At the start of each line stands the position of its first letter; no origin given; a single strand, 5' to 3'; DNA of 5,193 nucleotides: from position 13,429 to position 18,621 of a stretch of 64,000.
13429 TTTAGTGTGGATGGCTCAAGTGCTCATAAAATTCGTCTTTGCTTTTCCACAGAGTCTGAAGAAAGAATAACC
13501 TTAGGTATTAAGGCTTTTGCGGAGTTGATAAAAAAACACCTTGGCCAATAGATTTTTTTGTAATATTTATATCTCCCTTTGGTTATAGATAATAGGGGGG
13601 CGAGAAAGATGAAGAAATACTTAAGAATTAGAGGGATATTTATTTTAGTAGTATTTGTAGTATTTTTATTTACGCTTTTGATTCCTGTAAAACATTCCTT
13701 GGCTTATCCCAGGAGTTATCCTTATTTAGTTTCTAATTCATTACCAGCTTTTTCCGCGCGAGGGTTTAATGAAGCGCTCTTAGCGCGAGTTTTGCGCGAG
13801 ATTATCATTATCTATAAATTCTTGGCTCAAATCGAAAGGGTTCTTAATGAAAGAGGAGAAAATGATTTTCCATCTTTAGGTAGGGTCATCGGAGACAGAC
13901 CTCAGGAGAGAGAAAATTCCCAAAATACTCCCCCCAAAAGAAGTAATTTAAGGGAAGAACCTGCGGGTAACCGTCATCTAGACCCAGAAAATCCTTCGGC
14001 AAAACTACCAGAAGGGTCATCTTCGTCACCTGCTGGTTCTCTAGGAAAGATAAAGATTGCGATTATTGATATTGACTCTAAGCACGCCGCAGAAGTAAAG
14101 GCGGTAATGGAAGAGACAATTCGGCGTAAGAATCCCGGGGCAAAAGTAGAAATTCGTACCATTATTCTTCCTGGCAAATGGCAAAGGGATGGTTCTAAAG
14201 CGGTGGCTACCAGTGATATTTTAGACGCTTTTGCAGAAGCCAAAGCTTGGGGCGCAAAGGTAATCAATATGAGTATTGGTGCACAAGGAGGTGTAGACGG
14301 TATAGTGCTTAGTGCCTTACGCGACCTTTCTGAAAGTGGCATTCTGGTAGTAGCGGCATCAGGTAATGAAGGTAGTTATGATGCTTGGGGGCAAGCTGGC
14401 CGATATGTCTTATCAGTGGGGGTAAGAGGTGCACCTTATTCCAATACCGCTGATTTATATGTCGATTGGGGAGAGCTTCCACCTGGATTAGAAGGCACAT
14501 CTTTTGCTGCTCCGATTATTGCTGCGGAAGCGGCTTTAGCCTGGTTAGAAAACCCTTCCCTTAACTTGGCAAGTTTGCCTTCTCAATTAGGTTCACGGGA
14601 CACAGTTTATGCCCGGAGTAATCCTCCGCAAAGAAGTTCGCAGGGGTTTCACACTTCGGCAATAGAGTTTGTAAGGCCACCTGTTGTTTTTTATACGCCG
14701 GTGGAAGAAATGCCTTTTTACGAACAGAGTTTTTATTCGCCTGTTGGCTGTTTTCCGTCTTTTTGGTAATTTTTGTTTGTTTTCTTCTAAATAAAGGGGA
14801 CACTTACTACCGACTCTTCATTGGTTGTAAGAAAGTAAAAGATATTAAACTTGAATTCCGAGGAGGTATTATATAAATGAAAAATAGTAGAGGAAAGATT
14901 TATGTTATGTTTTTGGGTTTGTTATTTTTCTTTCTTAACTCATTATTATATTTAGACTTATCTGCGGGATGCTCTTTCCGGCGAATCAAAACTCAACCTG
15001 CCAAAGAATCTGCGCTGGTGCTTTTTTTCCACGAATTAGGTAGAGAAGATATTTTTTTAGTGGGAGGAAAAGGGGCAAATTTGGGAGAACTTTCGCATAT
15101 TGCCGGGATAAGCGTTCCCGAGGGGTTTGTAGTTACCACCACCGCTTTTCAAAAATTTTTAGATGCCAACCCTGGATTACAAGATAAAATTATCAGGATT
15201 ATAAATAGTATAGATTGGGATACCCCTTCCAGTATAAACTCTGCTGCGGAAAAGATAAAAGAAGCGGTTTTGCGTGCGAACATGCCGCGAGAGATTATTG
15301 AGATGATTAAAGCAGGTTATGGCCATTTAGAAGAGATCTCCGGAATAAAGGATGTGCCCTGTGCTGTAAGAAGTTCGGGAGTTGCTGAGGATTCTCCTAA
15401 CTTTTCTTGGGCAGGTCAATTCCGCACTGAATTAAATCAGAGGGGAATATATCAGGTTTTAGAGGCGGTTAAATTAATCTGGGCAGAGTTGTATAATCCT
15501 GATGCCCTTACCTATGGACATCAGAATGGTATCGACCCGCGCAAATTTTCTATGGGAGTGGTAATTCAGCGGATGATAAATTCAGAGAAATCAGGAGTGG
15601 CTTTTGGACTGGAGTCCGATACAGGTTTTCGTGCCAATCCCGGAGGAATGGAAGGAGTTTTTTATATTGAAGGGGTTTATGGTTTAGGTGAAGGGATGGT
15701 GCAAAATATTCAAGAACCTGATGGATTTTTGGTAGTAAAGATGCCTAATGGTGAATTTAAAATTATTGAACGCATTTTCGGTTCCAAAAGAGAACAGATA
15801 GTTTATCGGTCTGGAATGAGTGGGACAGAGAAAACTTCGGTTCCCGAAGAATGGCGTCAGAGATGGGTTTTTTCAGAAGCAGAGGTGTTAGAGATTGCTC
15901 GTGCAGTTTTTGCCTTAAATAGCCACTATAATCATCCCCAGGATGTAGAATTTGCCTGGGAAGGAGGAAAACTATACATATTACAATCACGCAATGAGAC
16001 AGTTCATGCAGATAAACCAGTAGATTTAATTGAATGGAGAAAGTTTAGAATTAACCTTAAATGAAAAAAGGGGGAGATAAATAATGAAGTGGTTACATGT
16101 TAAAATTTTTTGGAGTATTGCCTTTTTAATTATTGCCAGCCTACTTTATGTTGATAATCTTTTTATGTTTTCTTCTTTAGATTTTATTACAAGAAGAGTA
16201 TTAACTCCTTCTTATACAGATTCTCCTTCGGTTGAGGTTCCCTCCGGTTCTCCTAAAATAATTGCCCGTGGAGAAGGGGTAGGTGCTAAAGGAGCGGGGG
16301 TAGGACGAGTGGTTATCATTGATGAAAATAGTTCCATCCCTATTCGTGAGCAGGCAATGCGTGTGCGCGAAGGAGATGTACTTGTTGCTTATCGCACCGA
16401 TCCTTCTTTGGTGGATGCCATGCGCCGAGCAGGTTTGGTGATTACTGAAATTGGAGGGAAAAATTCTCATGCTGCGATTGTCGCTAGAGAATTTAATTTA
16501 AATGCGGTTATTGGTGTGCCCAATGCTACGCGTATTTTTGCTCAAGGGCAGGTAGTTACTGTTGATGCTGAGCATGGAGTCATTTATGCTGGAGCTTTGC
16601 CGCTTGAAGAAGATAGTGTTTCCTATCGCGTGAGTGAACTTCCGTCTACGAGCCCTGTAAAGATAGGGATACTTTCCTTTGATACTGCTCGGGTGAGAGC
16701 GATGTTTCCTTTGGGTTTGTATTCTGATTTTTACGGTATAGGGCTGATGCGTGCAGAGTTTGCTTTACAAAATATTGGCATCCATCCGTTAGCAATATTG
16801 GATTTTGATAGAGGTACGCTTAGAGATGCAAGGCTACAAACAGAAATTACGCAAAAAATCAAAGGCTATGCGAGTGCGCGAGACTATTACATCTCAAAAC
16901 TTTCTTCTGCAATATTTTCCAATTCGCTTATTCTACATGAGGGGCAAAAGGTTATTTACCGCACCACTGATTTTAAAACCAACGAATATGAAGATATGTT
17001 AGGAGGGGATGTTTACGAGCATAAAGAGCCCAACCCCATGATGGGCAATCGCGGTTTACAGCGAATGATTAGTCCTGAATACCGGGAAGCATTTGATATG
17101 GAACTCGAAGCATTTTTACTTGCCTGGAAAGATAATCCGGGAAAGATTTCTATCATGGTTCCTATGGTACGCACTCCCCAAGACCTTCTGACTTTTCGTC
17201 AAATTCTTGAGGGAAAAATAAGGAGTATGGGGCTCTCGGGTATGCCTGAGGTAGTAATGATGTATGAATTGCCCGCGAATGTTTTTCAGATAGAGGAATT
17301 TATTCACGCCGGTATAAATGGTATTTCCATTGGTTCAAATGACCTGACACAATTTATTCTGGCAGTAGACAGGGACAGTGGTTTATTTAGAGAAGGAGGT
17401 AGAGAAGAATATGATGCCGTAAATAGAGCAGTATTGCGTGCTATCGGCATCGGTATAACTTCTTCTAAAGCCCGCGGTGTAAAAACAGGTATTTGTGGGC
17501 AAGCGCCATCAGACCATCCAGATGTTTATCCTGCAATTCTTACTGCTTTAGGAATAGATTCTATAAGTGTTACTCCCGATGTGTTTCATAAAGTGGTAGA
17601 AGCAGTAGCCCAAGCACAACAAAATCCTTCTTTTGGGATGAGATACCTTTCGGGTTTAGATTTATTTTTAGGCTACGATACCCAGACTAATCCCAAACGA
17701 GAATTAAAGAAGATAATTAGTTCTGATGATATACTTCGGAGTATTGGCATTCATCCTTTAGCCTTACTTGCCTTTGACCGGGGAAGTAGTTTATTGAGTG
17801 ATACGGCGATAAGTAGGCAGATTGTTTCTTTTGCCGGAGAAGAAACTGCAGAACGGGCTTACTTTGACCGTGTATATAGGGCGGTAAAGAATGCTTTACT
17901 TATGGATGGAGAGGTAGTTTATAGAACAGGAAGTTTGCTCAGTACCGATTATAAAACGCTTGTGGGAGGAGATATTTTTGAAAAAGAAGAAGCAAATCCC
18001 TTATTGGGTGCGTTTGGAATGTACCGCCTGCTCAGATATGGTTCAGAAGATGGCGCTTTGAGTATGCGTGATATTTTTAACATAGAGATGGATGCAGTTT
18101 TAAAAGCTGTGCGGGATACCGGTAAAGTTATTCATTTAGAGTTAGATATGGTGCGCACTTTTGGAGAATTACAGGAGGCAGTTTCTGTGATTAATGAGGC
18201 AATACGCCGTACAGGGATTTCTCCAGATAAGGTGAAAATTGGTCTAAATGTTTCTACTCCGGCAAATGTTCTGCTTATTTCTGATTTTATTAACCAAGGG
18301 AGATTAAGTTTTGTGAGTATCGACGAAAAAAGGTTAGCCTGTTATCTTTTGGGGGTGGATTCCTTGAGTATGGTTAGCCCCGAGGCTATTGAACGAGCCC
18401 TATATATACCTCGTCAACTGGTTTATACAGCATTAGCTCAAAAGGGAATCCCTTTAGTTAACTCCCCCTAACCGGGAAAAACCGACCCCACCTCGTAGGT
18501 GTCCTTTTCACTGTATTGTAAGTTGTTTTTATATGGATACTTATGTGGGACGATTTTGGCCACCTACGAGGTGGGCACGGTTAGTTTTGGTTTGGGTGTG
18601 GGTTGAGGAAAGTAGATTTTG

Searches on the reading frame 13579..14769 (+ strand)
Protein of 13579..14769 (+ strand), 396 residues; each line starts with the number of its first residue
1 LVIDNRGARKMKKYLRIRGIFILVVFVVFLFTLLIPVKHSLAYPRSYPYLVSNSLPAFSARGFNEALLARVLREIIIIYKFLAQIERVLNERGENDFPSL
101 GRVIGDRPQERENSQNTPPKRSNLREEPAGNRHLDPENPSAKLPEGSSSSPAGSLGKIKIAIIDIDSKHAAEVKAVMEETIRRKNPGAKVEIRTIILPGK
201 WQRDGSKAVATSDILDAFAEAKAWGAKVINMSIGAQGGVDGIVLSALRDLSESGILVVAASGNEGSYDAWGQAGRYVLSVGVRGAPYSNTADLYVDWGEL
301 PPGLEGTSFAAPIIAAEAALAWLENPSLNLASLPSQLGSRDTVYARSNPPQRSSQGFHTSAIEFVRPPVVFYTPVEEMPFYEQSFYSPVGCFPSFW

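Call 11: search_protein_families(library=pfam, proteins=[window:13579-14769:+], max_evalue=0.001)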
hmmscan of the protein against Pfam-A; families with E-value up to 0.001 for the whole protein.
window:13579-14769:+ (396 aa): 1 family
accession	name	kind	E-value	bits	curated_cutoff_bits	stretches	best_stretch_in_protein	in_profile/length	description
PF00082.27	Peptidase_S8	-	4.1e-10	39.9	21.8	1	204-279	89-175/288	Subtilase family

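Call 76: search_solved_structures(query=window:13579-14766:+, max_evalue=0.01, show_alignments=1)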
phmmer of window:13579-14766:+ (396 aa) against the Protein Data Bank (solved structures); distinct sequences matched with E-value up to 0.01: 20.
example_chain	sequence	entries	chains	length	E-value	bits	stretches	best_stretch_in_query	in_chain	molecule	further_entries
1ea7_A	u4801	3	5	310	1.2e-06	31.1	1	233-340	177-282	SERINE PROTEASE | 36KDA PROTEASE | Sphericase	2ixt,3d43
5ffn_A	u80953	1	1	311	1.6e-06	30.7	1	232-344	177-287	Enzyme subtilase SubTY from Bacillus sp. TY145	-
2gko_A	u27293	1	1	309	0.0002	23.7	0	217-282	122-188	microbial serine proteinases; subtilisin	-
4h6w_A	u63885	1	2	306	0.00037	22.9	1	191-320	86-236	N-terminal cyanobactin protease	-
1q5p_A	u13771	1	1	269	0.00068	22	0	210-337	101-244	Serine protease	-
1dbi_A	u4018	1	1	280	0.00098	21.5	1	200-298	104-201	AK.1 SERINE PROTEASE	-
4h6v_A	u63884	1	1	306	0.0011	21.2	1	168-322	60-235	Subtilisin-like protein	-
3zxx_A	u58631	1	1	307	0.0012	21.2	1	168-322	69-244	SUBTILISIN-LIKE PROTEIN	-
1st3_A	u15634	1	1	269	0.0022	20.3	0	212-337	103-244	SUBTILISIN BL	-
3zxy_A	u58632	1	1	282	0.0025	20.2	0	168-321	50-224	SUBTILISIN-LIKE PROTEIN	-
1bh6_A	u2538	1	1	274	0.0039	19.5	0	212-341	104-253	SUBTILISIN DY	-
1c9m_A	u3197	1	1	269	0.0043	19.4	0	210-337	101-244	SERINE PROTEASE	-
1mpt_A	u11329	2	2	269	0.0044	19.3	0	212-337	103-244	M-PROTEASE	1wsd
1ah2_A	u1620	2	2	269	0.0048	19.2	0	212-337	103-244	SERINE PROTEASE PB92 | SUBTILISIN SAVINASE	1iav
1gci_A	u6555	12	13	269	0.0055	19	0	212-337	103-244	SUBTILISIN | Subtilisin Savinase | SAVINASE (TM)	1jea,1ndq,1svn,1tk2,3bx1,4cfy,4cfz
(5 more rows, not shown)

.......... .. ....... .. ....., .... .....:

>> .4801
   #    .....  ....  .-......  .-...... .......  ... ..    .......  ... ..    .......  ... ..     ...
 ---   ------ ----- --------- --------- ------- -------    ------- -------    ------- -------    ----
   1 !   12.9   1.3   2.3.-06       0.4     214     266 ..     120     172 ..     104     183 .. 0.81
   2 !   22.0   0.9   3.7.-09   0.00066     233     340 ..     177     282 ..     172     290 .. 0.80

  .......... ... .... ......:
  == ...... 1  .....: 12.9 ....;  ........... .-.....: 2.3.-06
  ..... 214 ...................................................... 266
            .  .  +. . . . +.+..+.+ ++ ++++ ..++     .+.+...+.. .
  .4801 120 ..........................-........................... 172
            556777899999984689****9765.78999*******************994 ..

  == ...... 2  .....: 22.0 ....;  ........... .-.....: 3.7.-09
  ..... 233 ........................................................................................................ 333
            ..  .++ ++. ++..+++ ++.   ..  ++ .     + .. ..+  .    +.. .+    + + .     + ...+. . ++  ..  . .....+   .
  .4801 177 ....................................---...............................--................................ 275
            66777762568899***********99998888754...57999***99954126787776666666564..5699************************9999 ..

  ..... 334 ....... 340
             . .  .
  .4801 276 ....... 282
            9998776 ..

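Call 89: search_protein_families(library=pfam, proteins=[window:13579-14766:+], max_evalue=0.1)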
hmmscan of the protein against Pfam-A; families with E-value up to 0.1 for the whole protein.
window:13579-14766:+ (396 aa): 1 family
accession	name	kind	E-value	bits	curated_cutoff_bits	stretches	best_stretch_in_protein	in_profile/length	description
PF00082.27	Peptidase_S8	-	4.1e-10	39.9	21.8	2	204-279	89-175/288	Subtilase family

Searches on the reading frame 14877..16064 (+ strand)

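Call 11: search_protein_families(library=pfam, proteins=[window:14877-16064:+], max_evalue=0.001)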
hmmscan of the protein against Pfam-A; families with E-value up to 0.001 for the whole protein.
window:14877-16064:+ (395 aa): 1 family
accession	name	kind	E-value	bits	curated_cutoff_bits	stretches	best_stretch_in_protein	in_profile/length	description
PF01326.24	PPDK_N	-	2.4e-91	306.9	27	1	61-381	3-316/328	Pyruvate phosphate dikinase, AMP/ATP-binding domain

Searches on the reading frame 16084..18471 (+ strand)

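Call 11: search_protein_families(library=pfam, proteins=[window:16084-18471:+], max_evalue=0.001)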
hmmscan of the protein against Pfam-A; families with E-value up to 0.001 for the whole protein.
window:16084-18471:+ (795 aa): 2 families
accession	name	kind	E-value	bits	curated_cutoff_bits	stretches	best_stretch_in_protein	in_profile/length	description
PF02896.24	PEP-utilizers_C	-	1.4e-57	195.5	22.8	2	216-512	40-292/293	PEP-utilising enzyme, PEP-binding domain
PF00391.29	PEP-utilizers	-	6.8e-22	77.3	23.1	1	95-165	2-72/72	PEP-utilising enzyme, mobile domain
